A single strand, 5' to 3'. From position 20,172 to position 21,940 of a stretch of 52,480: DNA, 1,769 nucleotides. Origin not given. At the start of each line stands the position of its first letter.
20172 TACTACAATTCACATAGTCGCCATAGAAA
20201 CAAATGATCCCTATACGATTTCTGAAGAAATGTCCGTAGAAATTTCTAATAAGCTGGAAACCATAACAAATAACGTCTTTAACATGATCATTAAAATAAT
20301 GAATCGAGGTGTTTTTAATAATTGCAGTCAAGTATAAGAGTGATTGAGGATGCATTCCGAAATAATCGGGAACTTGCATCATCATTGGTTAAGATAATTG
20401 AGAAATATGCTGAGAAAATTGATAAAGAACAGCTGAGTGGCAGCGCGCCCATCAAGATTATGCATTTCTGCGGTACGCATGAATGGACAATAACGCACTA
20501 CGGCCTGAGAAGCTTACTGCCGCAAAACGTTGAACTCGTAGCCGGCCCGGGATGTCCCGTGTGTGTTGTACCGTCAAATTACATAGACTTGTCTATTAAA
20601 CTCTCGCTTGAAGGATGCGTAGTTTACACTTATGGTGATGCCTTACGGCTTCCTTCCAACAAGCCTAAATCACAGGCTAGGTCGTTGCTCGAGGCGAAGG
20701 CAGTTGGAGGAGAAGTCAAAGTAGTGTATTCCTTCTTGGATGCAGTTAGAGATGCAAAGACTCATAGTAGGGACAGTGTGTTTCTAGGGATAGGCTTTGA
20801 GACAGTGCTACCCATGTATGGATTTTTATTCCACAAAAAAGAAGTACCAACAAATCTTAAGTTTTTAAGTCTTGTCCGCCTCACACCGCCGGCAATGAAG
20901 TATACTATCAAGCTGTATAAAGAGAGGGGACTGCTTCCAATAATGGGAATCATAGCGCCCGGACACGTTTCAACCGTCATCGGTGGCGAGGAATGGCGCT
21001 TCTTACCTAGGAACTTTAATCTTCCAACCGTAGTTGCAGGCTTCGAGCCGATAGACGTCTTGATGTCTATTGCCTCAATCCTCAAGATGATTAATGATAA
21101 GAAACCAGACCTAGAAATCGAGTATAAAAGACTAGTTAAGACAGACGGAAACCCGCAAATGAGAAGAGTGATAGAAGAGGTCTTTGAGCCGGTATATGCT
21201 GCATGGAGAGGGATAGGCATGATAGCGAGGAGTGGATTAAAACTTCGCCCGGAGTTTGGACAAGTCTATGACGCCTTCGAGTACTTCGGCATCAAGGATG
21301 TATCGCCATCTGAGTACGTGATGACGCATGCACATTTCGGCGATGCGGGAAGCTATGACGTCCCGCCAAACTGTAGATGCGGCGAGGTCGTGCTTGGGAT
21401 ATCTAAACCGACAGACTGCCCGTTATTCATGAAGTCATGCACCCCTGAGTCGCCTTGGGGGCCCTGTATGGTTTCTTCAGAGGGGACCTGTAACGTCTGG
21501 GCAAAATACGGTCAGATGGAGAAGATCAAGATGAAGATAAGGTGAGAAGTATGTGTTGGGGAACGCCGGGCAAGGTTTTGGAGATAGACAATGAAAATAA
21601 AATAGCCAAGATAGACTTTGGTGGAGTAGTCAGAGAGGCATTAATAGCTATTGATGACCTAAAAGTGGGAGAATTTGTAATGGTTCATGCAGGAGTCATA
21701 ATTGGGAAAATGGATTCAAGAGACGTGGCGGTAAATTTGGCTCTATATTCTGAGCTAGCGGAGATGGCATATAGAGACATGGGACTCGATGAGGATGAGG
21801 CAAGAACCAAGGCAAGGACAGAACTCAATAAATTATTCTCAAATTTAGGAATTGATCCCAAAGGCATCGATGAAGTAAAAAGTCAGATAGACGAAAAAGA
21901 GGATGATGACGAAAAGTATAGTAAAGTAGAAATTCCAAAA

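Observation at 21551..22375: HypC chaperone fused to an intact YbgC/4HBT-type thioesterase domain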

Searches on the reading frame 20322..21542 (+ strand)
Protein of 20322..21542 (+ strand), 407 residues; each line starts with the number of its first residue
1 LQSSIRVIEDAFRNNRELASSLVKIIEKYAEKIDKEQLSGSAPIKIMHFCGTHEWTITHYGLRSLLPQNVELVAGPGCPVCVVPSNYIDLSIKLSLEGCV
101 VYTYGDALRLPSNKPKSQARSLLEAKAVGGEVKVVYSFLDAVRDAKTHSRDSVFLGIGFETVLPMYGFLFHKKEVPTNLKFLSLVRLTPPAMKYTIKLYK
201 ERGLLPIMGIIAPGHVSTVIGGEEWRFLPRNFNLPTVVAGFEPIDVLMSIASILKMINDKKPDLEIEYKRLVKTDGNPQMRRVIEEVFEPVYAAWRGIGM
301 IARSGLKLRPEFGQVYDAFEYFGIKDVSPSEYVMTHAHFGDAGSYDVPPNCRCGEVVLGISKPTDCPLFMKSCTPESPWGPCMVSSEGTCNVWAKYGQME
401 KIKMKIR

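Call 3: search_protein_families(library=pfam, proteins=[window:20322-21542:+], max_evalue=0.01)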
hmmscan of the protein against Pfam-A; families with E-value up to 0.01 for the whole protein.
window:20322-21542:+ (407 aa): 1 family
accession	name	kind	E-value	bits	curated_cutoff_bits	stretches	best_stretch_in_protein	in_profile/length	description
PF01924.21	HypD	-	1.7e-121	406.1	25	1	25-397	2-351/351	Hydrogenase formation hypA family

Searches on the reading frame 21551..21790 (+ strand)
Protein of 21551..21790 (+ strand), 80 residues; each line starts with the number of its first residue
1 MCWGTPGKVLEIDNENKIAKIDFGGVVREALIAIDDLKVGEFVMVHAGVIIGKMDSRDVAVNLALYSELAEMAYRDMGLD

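Call 61: search_solved_structures(query=window:21551-21790:+, max_evalue=0.01, show_alignments=3)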
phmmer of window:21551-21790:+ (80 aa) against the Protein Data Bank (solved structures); distinct sequences matched with E-value up to 0.01: 4.
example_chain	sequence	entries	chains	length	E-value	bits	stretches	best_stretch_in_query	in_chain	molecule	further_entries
2z1c_A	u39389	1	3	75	4.4e-10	43.2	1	1-69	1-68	Hydrogenase expression/formation protein HypC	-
3vyr_A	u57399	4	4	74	2.2e-09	41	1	2-69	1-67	Hydrogenase expression/formation protein HypC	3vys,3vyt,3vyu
3d3r_A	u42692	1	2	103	3.8e-09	40.3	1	1-71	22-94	Hydrogenase assembly chaperone hypC/hupF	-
2ot2_A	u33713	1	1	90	0.0088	20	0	1-58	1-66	Hydrogenase isoenzymes formation protein hypC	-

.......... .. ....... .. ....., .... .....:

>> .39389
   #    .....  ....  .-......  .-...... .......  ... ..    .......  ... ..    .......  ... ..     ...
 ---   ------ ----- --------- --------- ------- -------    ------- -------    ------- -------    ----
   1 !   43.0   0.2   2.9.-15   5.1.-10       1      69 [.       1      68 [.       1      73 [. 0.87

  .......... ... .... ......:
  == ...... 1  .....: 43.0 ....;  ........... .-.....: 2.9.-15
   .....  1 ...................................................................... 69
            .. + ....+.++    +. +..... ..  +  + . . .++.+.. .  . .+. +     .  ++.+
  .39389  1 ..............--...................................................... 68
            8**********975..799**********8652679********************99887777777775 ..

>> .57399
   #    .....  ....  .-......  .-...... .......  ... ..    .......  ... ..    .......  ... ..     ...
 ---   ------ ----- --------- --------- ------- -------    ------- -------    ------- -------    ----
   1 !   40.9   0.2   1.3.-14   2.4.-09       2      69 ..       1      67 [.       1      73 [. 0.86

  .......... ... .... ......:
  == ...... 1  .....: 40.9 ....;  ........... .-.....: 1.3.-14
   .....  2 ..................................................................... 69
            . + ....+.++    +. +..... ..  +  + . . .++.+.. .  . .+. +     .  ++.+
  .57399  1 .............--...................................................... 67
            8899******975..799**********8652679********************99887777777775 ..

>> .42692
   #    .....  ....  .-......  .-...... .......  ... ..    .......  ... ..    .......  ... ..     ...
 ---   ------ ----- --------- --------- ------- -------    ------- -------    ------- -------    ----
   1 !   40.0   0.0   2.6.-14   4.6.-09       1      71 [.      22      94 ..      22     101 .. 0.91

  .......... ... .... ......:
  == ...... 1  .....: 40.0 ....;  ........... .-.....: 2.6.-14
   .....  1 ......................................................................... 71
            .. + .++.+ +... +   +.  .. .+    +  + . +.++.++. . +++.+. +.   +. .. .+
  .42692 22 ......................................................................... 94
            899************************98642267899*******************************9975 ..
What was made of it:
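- On HypC/HybG/HupF chaperone family: It aligns with the VHTG of T. kodakarensis HypC (call 61).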
